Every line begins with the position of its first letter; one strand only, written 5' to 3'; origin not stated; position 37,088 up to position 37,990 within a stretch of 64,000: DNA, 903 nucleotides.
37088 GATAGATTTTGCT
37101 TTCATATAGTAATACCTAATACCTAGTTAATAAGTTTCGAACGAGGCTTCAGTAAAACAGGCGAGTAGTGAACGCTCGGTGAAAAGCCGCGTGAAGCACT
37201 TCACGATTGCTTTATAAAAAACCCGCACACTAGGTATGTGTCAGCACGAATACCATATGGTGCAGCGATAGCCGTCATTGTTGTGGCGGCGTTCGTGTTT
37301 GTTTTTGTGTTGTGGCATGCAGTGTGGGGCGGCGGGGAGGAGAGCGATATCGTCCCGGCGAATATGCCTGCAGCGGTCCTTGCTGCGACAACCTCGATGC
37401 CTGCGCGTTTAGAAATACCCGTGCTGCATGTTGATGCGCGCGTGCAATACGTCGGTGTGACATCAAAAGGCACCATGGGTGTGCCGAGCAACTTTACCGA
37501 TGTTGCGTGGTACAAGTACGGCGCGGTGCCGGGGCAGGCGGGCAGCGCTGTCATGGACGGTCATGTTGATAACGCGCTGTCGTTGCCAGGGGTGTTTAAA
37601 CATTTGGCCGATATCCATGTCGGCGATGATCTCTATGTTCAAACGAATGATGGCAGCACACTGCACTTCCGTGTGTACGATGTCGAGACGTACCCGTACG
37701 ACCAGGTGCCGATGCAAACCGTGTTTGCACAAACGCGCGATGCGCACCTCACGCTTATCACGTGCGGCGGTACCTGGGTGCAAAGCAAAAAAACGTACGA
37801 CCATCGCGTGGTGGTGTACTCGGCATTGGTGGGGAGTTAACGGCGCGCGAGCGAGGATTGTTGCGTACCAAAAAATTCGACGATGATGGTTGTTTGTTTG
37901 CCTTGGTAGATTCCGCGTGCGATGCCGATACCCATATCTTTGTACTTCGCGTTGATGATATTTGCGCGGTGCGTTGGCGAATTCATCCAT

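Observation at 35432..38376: Sortase locus with a non-canonical VPNTG sorting signal and Ser/Thr/Gly-rich surface proteins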

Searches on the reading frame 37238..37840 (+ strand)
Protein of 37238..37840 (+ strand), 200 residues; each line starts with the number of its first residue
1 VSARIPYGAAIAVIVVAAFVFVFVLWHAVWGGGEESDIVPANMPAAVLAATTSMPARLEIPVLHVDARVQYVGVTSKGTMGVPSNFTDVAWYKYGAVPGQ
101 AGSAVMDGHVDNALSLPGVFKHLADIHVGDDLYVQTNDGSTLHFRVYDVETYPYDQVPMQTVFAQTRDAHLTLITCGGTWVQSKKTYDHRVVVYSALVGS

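Call 3: search_protein_families(library=pfam, proteins=[window:37238-37840:+], max_evalue=0.01)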
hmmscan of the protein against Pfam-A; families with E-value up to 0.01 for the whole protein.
window:37238-37840:+ (200 aa): 1 family
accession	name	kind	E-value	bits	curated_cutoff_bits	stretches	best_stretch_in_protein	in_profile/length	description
PF04203.18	Sortase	-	6.2e-23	81.3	26.6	1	58-197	1-124/125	Sortase domain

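Call 4: search_protein_families(library=ncbifam, proteins=[window:37238-37840:+], max_evalue=0.01)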
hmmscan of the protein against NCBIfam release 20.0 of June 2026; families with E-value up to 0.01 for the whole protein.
window:37238-37840:+ (200 aa): 7 families
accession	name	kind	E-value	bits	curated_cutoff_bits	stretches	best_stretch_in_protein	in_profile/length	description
NF033748.1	class_F_sortase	subfamily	5e-42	143.2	166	1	50-197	6-154/155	class F sortase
NF033747.1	class_E_sortase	subfamily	3.6e-08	33.5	160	1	49-198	65-206/211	class E sortase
NF033746.1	class_D_sortase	subfamily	8.4e-08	32.1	165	1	88-176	36-114/135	class D sortase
TIGR01076.1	sortase_fam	subfamily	3.6e-07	30.1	39.35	1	57-194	2-131/136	sortase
TIGR03784.1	marine_sortase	equivalog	6.1e-07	29.2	158.25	1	90-176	79-156/174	class GN sortase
NF058671.1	sortase_SrtD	exception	9.4e-07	28.7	140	1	89-176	91-168/187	class D sortase, LPxTATN-specific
NF033745.1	class_C_sortase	subfamily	0.00012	21.9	160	1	99-184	132-212/220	class C sortase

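Call 8: find_encoding_contigs(protein=window:37238-37840:+, flank=10000, max_places=5)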
Protein window:37238-37840:+ (200 aa): no gene with exactly this product is on record in the collection.

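Call 9: find_homologous_proteins(query=window:37238-37840:+)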
Query window:37238-37840:+ (200 aa): 509 proteins with E <= 0.001 among 1232 candidates; the best 120 are listed.
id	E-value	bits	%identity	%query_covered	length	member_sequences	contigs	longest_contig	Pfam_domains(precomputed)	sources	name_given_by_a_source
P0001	2.7e-129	447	100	100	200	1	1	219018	PF04203.19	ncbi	-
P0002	5.8e-75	269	65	96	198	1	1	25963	PF04203.19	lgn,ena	-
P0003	4.6e-71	257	60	95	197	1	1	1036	PF04203.19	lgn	-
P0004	6.0e-71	256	60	95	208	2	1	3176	PF04203.19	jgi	jgi:LPXTG-site transpeptidase (sortase) family protein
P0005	3.9e-69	250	58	97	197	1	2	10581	PF04203.19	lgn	-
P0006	9.3e-69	249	66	90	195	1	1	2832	PF04203.19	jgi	jgi:LPXTG-site transpeptidase (sortase) family protein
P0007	4.7e-67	243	60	99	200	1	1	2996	PF04203.19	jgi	jgi:LPXTG-site transpeptidase (sortase) family protein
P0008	1.1e-66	242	61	90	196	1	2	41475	PF04203.19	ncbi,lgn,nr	ncbi:MAG TPA: class F sortase [Candidatus Paceibacterota bacterium]|nr:class F sortase [Candidatus P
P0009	2.9e-66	241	55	100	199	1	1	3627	PF04203.19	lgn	-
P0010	1.5e-65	239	60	93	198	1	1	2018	PF04203.19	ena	-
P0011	4.8e-65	237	61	95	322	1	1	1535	PF04203.19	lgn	-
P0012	1.9e-64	235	59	93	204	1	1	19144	PF04203.19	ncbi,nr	ncbi:MAG: peptidase sortase [Parcubacteria group bacterium]|nr:peptidase sortase [Parcubacteria grou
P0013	2.4e-64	235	56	99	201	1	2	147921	PF04203.19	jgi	jgi:sortase A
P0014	3.5e-64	234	59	94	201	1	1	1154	PF04203.19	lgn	-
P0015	5.0e-64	234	57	94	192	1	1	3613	PF04203.19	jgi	jgi:LPXTG-site transpeptidase (sortase) family protein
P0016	1.1e-63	233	58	94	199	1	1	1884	PF04203.19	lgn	-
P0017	1.1e-63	232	57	93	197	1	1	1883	PF04203.19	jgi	jgi:LPXTG-site transpeptidase (sortase) family protein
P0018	1.5e-63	232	57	93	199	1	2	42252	PF04203.19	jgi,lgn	jgi:sortase A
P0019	1.6e-63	232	57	97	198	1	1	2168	PF04203.19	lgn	-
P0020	2.5e-63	231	56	94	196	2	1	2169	PF04203.19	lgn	-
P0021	2.9e-63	231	66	72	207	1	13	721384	PF04203.19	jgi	jgi:LPXTG-site transpeptidase (sortase) family protein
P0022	5.9e-63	230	58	94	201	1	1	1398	PF04203.19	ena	-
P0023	3.5e-62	228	57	95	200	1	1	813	PF04203.19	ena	-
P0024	3.9e-62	227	55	96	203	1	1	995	PF04203.19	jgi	jgi:sortase A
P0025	1.1e-61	226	55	91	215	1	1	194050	PF04203.19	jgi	jgi:sortase A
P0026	1.1e-61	226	56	93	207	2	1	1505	PF04203.19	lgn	-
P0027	1.2e-61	226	57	93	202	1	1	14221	PF04203.19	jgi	jgi:sortase A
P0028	1.7e-61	225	57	95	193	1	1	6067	PF04203.19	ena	-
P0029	1.7e-61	225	54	93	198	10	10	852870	PF04203.19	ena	-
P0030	2.8e-61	225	55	100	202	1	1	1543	PF04203.19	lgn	-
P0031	3.2e-61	224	61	73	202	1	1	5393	PF04203.19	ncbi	-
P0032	3.4e-61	224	57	99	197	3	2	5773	PF04203.19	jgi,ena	-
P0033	4.0e-61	224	56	93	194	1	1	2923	PF04203.19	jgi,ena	-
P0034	5.1e-61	224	53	99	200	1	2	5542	PF04203.19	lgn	-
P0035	6.2e-61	224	56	95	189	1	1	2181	PF04203.19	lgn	-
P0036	8.4e-61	223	57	93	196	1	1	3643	PF04203.19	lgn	-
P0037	8.5e-61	223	54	100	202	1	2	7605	PF04203.19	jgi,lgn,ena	-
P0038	2.3e-60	222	57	94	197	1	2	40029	PF04203.19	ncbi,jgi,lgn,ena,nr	ncbi:MAG TPA: class F sortase [Candidatus Paceibacterota bacterium]|nr:class F sortase [Candidatus P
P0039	2.8e-60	221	61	81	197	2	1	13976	PF04203.19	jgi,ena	jgi:sortase A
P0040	3.5e-60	221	53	99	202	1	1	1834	PF04203.19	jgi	jgi:sortase (surface protein transpeptidase)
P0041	3.9e-60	221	55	96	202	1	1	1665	PF04203.19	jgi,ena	-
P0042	4.5e-60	221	55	93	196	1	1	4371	PF04203.19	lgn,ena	-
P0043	4.7e-60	221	56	94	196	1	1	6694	PF04203.19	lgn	-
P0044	5.2e-60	220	61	74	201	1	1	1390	PF04203.19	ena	-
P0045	5.4e-60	220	54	95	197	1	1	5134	PF04203.19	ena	-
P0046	5.9e-60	220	53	95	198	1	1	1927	PF04203.19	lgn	-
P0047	6.8e-60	220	54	95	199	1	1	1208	PF04203.19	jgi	jgi:sortase A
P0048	6.9e-60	220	55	99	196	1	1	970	PF04203.19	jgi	jgi:sortase A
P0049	8.3e-60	220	53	99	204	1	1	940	PF04203.19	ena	-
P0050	9.6e-60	220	56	88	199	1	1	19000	PF04203.19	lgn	-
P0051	1.4e-59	219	53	96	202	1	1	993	PF04203.19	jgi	jgi:sortase A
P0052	1.4e-59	219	55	93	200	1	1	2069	PF04203.19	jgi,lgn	-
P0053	1.9e-59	219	53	94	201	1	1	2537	PF04203.19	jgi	jgi:sortase A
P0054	2.4e-59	218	53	93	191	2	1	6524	PF04203.19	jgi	-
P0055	2.5e-59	218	52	97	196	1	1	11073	PF04203.19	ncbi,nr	ncbi:MAG: Peptidase sortase [Parcubacteria group bacterium]|nr:Peptidase sortase [Parcubacteria grou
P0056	2.6e-59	218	53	95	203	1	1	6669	PF04203.19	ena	-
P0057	3.2e-59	218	50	100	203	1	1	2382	PF04203.19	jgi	jgi:sortase (surface protein transpeptidase)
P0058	3.8e-59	218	52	98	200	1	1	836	PF04203.19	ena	-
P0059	5.1e-59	217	56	87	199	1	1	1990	PF04203.19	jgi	jgi:LPXTG-site transpeptidase (sortase) family protein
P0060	5.5e-59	217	52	99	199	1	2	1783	PF04203.19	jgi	jgi:sortase (surface protein transpeptidase)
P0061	7.2e-59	217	53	90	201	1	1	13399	PF04203.19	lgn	-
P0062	1.1e-58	216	52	93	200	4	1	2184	PF04203.19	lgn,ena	-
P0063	1.2e-58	216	54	93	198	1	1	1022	PF04203.19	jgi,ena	-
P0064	1.3e-58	216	53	99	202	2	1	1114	PF04203.19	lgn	-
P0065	1.4e-58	216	53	98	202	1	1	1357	PF04203.19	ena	-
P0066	1.5e-58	216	54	95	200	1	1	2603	PF04203.19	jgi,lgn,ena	-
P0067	1.5e-58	216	54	95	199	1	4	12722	PF04203.19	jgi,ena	-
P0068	1.6e-58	216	58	73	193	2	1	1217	PF04203.19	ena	-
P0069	1.8e-58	215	62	78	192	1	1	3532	PF04203.19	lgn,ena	-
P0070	2.0e-58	215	60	72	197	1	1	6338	PF04203.19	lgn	-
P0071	2.4e-58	215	53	94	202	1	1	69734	PF04203.19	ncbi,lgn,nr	ncbi:MAG: peptidase sortase [Candidatus Kaiserbacteria bacterium]|nr:peptidase sortase [Candidatus K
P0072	2.6e-58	215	59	75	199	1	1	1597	PF04203.19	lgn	-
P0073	3.3e-58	215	57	92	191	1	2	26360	PF04203.19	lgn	-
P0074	3.9e-58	214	51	99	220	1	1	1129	PF04203.19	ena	-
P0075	4.0e-58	214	53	99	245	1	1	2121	PF04203.19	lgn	-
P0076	4.6e-58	214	53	89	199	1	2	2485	PF04203.19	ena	-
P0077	5.0e-58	214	53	98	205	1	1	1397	PF04203.19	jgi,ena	-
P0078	7.1e-58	214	55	94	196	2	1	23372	PF04203.19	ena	-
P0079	7.6e-58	213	53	93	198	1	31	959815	PF04203.19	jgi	jgi:sortase (surface protein transpeptidase)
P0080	7.9e-58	213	56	92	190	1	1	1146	PF04203.19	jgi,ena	-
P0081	8.6e-58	213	51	100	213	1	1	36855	PF04203.19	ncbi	-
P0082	9.5e-58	213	61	74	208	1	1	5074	PF04203.19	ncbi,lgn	-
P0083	1.1e-57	213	53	99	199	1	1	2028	PF04203.19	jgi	jgi:sortase A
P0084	1.3e-57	213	54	93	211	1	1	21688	PF04203.19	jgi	jgi:sortase A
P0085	1.4e-57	213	52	99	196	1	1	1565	PF04203.19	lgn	-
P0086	1.5e-57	212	54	96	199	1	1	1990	PF04203.19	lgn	-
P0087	1.7e-57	212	55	95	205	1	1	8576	PF04203.19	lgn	-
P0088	1.8e-57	212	51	96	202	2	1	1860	PF04203.19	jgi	jgi:LPXTG-site transpeptidase (sortase) family protein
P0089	1.9e-57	212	50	97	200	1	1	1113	PF04203.19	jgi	jgi:sortase A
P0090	1.9e-57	212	54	99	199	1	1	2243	PF04203.19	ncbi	-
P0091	2.7e-57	212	56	90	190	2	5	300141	PF04203.19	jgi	-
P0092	3.3e-57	211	54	93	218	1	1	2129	PF04203.19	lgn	-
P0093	3.4e-57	211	53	95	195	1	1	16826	PF04203.19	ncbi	-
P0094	3.5e-57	211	54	94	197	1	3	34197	PF04203.19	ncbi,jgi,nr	ncbi:MAG TPA: class F sortase [Candidatus Paceibacterota bacterium]|jgi:LPXTG-site transpeptidase (s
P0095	4.7e-57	211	51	94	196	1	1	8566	PF04203.19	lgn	-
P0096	9.4e-57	210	55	93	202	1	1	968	PF04203.19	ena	-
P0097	1.5e-56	209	53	95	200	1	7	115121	PF04203.19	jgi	jgi:LPXTG-site transpeptidase (sortase) family protein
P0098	1.7e-56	209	54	94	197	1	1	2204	PF04203.19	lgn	-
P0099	1.8e-56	209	52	93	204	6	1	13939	PF04203.19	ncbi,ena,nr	ncbi:MAG: peptidase C60 sortase A and B [Parcubacteria group bacterium Athens0416_74]|nr:MAG: peptid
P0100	2.3e-56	209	55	90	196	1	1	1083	PF04203.19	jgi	jgi:sortase A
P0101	2.5e-56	208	48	99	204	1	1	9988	PF04203.19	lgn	-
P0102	3.6e-56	208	62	72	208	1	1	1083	PF04203.19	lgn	-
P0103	5.1e-56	207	50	100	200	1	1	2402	PF04203.19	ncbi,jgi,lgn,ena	jgi:LPXTG-site transpeptidase (sortase) family protein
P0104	5.8e-56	207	52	96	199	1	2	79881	PF04203.19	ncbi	-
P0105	7.4e-56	207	51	94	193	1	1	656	PF04203.19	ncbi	-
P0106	7.4e-56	207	57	73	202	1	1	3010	PF04203.19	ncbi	-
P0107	7.8e-56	207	53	94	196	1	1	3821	PF04203.19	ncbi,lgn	ncbi:MAG: class F sortase [Bacillota bacterium]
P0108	8.4e-56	207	52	99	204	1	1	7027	PF04203.19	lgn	-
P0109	8.8e-56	207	54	90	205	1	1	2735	PF04203.19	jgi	jgi:LPXTG-site transpeptidase (sortase) family protein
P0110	9.7e-56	207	52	95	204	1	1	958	PF04203.19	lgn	-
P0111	1.0e-55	207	61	73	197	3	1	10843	PF04203.19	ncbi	-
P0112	1.2e-55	206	48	94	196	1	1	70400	PF04203.19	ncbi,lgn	-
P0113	1.8e-55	206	60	75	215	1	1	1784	PF04203.19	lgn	-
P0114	1.8e-55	206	60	76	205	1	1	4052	PF04203.19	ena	-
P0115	1.8e-55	206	52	93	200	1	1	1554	PF04203.19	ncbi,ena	-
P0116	1.9e-55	206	55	93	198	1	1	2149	PF04203.19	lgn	-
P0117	2.0e-55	206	52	93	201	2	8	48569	PF04203.19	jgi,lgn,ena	-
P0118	2.1e-55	205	52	93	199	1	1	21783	PF04203.19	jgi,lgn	-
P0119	2.2e-55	205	48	100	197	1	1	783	PF04203.19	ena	-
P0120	2.7e-55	205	55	79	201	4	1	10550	PF04203.19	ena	-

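Call 12: find_related_loci(query=A1, collection=genome_contigs, flank=8000)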
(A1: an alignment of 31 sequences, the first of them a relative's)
Query A1 (200 aa) in genome_contigs; peptide patterns used: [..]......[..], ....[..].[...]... (x = any residue, [..] = any of these).
177 stretches matched a pattern; 136 encode a relative of the query (tblastn E <= 1e-3); the best 80 are kept; 79 distinct loci.
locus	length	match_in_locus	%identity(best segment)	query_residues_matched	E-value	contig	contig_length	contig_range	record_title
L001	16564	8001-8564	56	11-198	5e-69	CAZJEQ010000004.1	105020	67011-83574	MAG TPA_asm: uncultured Candidatus Saccharibacteria bacterium isolate SRP292972_co3_22 genome assembly, contig: NODE_233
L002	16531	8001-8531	61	18-197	4e-68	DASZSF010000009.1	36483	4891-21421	MAG TPA_asm: Candidatus Paceibacterota bacterium isolate SMAG_U6043 k141_622332, whole genome shotgun sequence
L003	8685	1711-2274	54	10-200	3e-66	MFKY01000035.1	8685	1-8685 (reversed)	MAG: Candidatus Kaiserbacteria bacterium RIFCSPHIGHO2_01_FULL_55_37 rifcsphigho2_01_scaffold_41847, whole genome shotgun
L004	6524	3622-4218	51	1-198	3e-64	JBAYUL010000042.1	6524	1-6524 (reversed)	MAG: Candidatus Paceibacterota bacterium isolate SO_2016_LW3_34 scaffold18871_LW162_2016, whole genome shotgun sequence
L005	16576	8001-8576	52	1-195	1e-63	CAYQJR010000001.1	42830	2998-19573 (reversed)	MAG TPA_asm: uncultured Candidatus Saccharibacteria bacterium isolate SRP136066_co1_416 genome assembly, contig: NODE_62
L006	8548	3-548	57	17-198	2e-63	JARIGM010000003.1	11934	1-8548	MAG: Candidatus Kaiserbacteria bacterium isolate CullarsAll.DT.26 k141_858589, whole genome shotgun sequence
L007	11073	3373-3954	52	5-197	3e-63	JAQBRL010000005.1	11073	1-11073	MAG: Parcubacteria group bacterium isolate RYN_398 scaffold_2678975, whole genome shotgun sequence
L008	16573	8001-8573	53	10-197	3e-63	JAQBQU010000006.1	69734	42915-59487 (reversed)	MAG: Candidatus Kaiserbacteria bacterium isolate RYN_381 scaffold_3352910, whole genome shotgun sequence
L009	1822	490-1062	55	11-197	3e-65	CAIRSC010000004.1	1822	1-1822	uncultured bacterium isolate Umea1_bin-3528 genome assembly, contig: bin-3528:004/113, whole genome shotgun sequence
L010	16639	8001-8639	51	1-199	1e-62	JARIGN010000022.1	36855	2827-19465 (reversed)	MAG: Candidatus Kaiserbacteria bacterium isolate CullarsAll.DT.30 k141_40071, whole genome shotgun sequence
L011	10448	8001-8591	52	5-200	2e-62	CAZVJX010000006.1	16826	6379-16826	MAG TPA_asm: uncultured Candidatus Saccharibacteria bacterium isolate SRP193066_co1_81 genome assembly, contig: NODE_324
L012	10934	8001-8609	51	1-200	6e-62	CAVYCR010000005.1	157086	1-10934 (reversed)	MAG: Candidatus Kaiserbacteria bacterium isolate MFD04540.bin.2.11 genome assembly, contig: contig_30927, whole genome s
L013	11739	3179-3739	52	13-197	4e-61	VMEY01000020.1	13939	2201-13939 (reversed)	MAG: Parcubacteria group bacterium Athens0416_74 Athens041674_scaffold_3794, whole genome shotgun sequence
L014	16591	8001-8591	49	10-198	5e-61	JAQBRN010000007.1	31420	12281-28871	MAG: Parcubacteria group bacterium isolate RYN_400 scaffold_30880, whole genome shotgun sequence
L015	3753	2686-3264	52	3-198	7e-61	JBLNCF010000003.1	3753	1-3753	MAG: Bacillota bacterium isolate MAG132 PRJNA950955_bin39_renamed_2, whole genome shotgun sequence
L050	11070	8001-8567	52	13-198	4e-59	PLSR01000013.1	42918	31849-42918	MAG: Candidatus Kaiserbacteria bacterium isolate bog_1339 73.20120700_S1D.328_contig_81702, whole genome shotgun sequenc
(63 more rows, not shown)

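Call 32: search_solved_structures(query=A1, max_evalue=0.001, show_alignments=2)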
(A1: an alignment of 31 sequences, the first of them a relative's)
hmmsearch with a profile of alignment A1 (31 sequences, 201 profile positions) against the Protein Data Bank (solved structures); distinct sequences matched with E-value up to 0.001: 6.
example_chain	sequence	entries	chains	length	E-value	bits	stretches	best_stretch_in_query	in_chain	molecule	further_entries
8t28_A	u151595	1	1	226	3.2e-05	26.7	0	99-179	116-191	Class C sortase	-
4d70_A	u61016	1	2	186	4.4e-05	26.2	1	90-179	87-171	SORTASE FAMILY PROTEIN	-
24rr_A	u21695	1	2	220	8.2e-05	25.4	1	100-185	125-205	Ebp pilus assembly class C sortase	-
2xwg_A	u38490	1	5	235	9.8e-05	25.1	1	99-185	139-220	SORTASE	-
5k9a_A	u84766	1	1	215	0.00014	24.6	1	99-186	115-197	Putative fimbrial associated sortase-like protein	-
6bwe_A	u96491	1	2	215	0.00014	24.6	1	99-186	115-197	Putative fimbrial associated sortase-like protein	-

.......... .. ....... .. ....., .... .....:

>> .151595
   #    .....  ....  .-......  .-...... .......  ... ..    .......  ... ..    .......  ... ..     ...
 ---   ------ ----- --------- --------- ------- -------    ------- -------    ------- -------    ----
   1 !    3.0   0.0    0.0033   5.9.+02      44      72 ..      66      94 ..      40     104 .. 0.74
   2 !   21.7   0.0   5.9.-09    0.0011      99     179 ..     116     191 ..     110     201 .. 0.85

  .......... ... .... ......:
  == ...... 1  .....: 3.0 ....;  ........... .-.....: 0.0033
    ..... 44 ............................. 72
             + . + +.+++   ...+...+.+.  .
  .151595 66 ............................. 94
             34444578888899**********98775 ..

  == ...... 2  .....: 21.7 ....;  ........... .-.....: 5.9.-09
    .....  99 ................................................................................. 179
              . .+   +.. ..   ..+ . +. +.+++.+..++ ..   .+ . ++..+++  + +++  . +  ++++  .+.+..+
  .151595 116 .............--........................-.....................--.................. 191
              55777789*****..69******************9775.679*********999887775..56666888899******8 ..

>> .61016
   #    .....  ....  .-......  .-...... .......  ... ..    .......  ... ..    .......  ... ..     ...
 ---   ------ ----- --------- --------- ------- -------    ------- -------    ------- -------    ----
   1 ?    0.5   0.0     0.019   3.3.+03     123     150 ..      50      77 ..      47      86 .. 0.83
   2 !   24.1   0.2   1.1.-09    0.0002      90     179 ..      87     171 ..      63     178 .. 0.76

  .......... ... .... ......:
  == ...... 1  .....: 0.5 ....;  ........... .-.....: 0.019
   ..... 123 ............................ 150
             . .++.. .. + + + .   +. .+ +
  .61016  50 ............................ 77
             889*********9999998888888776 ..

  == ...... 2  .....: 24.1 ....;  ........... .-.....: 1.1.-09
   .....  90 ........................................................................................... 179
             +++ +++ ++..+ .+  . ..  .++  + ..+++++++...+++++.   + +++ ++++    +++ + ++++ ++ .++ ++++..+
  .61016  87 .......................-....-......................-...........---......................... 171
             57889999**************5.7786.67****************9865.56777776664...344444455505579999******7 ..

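Call 38: predict_structure(alignment_id=A1)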
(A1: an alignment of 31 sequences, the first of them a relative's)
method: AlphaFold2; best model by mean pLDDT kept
length: 200 residues; sequences in the alignment: 31
mean_pLDDT: 87.2   pTM: 0.74
mean pLDDT of the five models: 87.2, 87.1, 86.1, 85.5, 85.5
residues with pLDDT >= 90: 124; 70-90: 52; 50-70: 16; < 50: 8
segments of 3 or more residues with pLDDT < 50: 33-38
pLDDT, mean of each block of 10 residues (from residue 1): 78 96 90 49 61 95 97 80 88 90 92 79 97 97 98 93 88 94 92 92
secondary structure, 60 per line:
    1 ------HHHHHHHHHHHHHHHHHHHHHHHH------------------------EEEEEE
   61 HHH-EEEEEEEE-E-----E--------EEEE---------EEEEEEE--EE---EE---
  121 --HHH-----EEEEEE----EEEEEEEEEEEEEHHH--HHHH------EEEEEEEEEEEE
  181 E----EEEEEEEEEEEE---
elements in order: H7-30 E55-60 E65-72 E89-92 E102-108 E131-136 E141-153 H159-162 E169-181 E186-197
